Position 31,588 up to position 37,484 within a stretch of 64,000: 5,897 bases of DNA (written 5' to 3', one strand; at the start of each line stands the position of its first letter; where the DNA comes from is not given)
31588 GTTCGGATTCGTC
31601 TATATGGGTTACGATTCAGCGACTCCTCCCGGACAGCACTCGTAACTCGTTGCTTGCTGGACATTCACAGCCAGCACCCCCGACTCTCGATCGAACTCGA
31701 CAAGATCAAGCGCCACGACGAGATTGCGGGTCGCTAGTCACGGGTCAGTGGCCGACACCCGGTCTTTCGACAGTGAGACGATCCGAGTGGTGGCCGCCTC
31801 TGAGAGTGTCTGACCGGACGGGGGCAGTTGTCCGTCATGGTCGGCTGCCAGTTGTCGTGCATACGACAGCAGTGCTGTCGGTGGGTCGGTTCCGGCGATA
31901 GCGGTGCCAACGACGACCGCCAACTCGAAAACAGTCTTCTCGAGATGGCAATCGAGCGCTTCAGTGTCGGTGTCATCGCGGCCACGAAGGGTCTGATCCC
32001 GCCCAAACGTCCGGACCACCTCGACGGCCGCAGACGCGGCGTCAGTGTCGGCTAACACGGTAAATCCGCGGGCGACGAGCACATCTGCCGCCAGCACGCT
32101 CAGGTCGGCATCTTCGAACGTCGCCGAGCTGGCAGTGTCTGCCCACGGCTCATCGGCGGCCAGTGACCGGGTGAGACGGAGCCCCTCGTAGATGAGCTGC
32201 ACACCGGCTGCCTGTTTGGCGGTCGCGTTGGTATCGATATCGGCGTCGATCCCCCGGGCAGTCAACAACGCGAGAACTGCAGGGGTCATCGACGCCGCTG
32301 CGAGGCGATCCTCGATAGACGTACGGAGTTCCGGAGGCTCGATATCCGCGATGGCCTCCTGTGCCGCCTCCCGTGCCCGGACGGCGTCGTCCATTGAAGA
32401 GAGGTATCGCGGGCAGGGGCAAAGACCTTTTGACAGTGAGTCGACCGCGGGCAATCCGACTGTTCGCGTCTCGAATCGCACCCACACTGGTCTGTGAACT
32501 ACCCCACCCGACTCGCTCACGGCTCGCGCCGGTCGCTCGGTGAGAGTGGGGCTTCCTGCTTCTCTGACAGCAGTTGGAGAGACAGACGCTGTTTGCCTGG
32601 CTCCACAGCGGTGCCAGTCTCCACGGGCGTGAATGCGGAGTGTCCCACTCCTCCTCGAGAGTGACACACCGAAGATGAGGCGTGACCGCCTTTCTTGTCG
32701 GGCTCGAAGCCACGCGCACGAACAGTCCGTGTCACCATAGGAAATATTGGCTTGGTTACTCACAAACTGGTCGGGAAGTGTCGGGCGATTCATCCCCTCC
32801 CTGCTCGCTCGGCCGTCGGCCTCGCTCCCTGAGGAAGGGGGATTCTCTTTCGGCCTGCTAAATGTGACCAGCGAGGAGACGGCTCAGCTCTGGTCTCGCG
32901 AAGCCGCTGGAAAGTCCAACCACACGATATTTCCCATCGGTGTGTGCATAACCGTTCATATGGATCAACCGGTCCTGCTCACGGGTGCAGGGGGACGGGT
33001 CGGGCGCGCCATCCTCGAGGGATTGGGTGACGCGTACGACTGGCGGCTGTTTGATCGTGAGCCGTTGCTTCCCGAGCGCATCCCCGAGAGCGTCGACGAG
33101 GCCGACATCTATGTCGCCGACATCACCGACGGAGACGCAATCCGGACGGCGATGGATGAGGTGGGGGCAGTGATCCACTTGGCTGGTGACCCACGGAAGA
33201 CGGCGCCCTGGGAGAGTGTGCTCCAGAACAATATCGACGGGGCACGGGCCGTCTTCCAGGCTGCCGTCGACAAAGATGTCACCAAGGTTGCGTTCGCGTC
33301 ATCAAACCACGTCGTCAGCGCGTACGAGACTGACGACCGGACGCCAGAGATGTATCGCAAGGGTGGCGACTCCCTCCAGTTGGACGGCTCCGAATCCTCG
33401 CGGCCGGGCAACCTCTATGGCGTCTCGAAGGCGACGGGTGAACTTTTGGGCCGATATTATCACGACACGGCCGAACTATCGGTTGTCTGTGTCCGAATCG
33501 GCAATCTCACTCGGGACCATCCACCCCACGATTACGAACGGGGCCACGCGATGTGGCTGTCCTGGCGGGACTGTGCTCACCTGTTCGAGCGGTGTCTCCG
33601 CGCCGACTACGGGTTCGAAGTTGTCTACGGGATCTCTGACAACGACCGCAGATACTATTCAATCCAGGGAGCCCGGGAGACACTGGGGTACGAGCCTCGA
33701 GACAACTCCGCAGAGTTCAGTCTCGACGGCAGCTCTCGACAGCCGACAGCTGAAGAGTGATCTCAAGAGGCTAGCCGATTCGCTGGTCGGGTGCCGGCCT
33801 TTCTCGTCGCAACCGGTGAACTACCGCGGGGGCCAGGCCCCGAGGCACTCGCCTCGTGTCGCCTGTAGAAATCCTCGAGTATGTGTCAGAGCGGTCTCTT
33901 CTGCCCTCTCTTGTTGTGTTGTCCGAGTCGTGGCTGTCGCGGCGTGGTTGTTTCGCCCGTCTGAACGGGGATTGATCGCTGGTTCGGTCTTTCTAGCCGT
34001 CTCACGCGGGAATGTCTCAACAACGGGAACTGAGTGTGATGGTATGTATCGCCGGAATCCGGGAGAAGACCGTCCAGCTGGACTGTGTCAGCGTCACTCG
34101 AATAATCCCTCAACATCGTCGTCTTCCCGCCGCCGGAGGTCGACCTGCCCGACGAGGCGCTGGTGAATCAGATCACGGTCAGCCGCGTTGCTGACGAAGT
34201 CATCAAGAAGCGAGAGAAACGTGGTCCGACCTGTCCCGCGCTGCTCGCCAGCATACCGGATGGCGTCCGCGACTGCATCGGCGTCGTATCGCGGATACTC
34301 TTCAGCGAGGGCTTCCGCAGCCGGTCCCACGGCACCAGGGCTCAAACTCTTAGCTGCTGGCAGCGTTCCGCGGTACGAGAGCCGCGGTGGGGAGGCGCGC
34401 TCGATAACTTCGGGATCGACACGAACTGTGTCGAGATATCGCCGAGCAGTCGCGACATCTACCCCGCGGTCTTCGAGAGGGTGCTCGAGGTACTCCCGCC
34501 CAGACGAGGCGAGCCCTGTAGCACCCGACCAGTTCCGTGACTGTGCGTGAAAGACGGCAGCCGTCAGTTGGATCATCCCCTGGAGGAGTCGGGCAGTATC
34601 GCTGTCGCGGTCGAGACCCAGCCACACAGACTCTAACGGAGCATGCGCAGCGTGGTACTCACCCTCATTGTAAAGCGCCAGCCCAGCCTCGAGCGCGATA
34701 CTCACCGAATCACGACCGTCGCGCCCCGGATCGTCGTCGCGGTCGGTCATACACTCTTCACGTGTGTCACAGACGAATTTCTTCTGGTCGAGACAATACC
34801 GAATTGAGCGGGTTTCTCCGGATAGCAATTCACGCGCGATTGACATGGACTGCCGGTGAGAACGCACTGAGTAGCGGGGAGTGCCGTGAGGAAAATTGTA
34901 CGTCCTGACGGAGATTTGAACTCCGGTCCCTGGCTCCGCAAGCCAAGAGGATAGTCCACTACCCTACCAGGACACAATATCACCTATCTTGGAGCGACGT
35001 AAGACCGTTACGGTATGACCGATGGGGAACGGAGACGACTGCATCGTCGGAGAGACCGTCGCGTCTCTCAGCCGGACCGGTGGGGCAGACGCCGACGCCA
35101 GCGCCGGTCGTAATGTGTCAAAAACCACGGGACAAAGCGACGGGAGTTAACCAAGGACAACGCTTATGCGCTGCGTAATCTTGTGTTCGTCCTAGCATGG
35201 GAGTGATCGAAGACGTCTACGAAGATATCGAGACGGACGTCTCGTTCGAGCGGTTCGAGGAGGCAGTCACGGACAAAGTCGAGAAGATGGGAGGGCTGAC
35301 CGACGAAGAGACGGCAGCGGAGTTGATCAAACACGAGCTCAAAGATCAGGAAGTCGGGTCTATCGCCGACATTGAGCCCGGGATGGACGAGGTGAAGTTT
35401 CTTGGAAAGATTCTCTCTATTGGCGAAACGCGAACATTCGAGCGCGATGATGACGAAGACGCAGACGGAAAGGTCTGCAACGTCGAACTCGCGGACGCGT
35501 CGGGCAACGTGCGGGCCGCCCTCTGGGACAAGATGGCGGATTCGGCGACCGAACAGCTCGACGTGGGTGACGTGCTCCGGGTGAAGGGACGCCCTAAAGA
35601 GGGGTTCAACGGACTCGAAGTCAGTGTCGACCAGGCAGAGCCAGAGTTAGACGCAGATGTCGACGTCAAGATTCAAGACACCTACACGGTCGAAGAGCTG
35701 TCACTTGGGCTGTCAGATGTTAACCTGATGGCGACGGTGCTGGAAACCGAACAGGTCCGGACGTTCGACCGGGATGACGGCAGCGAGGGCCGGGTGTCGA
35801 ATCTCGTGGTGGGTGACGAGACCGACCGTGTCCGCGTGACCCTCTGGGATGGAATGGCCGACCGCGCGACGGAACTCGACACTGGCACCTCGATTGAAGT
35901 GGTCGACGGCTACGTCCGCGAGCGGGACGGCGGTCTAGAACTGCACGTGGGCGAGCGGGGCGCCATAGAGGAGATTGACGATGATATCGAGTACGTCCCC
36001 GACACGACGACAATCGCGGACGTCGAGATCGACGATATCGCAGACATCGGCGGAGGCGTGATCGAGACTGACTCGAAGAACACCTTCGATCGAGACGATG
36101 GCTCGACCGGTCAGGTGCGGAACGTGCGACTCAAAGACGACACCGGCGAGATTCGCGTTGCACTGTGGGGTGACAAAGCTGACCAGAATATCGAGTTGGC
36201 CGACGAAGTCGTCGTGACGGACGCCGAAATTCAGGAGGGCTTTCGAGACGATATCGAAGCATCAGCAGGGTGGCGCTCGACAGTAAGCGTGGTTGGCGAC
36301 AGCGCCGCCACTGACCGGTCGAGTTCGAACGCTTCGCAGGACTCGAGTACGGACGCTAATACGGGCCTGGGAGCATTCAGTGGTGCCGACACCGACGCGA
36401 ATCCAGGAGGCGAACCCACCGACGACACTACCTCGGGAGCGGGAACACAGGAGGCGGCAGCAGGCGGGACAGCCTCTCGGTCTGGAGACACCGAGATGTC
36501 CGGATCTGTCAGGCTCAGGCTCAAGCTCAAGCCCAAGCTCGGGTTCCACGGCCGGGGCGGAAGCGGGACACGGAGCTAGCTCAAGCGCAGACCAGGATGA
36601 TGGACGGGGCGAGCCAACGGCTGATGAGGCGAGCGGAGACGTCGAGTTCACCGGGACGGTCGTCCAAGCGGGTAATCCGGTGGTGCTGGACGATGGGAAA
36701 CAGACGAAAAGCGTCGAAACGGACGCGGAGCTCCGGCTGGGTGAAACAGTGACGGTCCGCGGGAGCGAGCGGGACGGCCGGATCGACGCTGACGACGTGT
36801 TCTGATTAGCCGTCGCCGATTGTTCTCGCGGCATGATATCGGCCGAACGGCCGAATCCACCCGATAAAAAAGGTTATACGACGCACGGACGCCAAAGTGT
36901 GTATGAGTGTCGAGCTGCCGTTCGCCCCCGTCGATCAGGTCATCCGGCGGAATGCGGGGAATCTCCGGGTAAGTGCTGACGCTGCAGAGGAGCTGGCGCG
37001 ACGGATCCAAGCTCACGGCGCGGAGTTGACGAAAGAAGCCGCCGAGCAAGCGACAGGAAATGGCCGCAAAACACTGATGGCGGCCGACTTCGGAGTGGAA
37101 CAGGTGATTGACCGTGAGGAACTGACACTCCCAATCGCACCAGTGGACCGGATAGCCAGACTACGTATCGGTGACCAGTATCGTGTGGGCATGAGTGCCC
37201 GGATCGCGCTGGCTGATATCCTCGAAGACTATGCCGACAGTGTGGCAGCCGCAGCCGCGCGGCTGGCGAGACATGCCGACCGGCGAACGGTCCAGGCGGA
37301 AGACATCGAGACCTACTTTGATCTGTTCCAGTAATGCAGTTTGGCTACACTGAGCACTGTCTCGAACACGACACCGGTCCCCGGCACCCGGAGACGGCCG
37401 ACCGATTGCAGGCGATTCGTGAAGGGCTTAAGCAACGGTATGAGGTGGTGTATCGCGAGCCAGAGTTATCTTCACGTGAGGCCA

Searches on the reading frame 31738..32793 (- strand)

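Call 9: search_protein_families(library=pfam, proteins=[window:31738-32793:-])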
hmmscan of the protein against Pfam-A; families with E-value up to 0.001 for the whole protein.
window:31738-32793:- (351 aa): 1 family
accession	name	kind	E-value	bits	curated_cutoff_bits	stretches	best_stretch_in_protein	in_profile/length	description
PF23426.1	DUF7114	-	1.2e-83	280.3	27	1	134-341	1-209/210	Family of unknown function (DUF7114)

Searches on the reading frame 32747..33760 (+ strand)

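Call 12: search_protein_families(library=pfam, proteins=[window:32747-33760:+])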
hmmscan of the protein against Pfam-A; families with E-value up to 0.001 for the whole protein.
window:32747-33760:+ (337 aa): 6 families
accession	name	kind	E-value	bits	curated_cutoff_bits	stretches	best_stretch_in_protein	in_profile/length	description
PF01370.27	Epimerase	-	5.4e-19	69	20.9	1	76-258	1-176/240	NAD dependent epimerase/dehydratase family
PF01073.25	3Beta_HSD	-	2.8e-11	43.4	22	1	78-192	2-122/280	3-beta hydroxysteroid dehydrogenase/isomerase family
PF07993.18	NAD_binding_4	-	7.8e-11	42.1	20.1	1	131-257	81-210/258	Male sterility protein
PF02719.21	Polysacc_synt_2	-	2.1e-09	37.4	20.2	1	76-191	1-133/293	Polysaccharide biosynthesis protein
PF13460.12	NAD_binding_10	-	4.2e-08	33.7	27.2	1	80-191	1-103/184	NAD(P)H-binding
PF16363.11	GDP_Man_Dehyd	-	1.1e-05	25.5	27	1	117-253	52-182/332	GDP-mannose 4,6 dehydratase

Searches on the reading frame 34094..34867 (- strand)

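Call 36: search_protein_families(library=pfam, proteins=[window:34094-34867:-], max_evalue=0.01)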
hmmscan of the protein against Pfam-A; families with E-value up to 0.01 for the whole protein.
window:34094-34867:- (257 aa): 1 family
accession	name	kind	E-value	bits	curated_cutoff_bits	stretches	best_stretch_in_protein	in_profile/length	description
PF03745.19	DUF309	-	2.6e-16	59.4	27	1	59-118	1-58/59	Domain of unknown function (DUF309)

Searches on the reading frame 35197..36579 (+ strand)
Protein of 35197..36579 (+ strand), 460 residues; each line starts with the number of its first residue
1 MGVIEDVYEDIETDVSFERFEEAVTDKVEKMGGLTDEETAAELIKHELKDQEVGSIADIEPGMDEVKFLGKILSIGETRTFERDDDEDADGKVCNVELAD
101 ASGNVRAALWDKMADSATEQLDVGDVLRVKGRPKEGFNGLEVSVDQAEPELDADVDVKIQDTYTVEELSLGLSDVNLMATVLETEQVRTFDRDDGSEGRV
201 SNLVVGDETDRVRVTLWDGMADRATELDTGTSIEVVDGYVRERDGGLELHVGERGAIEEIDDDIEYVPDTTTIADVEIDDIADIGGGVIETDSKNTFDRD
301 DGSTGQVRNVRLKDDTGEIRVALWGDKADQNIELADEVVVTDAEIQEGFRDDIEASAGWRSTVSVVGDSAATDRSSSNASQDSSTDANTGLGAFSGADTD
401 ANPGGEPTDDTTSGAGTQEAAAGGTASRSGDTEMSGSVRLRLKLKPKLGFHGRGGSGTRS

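Call 12: search_protein_families(library=pfam, proteins=[window:35197-36579:+])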
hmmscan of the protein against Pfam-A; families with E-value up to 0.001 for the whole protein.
window:35197-36579:+ (460 aa): 5 families
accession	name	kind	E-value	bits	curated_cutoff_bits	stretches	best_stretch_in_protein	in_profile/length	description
PF01336.31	tRNA_anti-codon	-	1.6e-25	89.3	27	2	89-149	13-74/75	OB-fold nucleic acid binding domain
PF16900.11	REPA_OB_2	-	3e-09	37.2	27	0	272-340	3-73/98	Replication protein A OB domain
PF24903.1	OB_MEIOB_N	-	1.9e-05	24.4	27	0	53-130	5-85/140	MEIOB, N-terminal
PF17244.8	CDC24_OB3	-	2.6e-05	24.6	25.4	0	58-127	1-68/216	Cell division control protein 24, OB domain 3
PF15072.12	HROB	-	0.00021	21.6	30.8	0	88-128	20-55/85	Homologous recombination OB-fold protein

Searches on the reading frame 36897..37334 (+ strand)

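Call 36: search_protein_families(library=pfam, proteins=[window:36897-37334:+], max_evalue=0.01)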
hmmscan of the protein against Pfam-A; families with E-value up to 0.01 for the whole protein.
window:36897-37334:+ (145 aa): 4 families
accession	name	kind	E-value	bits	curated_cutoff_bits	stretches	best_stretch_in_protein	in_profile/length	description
PF00808.29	CBFD_NFYB_HMF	-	1.7e-24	86.3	21.4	2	77-138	2-62/65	Histone-like transcription factor (CBF/NF-Y) and archaeal histone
PF00125.30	Histone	-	1.4e-15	58.1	26.4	2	72-140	47-118/122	Core histone H2A/H2B/H3/H4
PF15511.12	CENP-T_C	-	7e-05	23.3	28.1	1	77-139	7-72/108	Centromere kinetochore component CENP-T histone fold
PF03847.19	TFIID_20kDa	-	0.0037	18.2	27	1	105-140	26-61/68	Transcription initiation factor TFIID subunit A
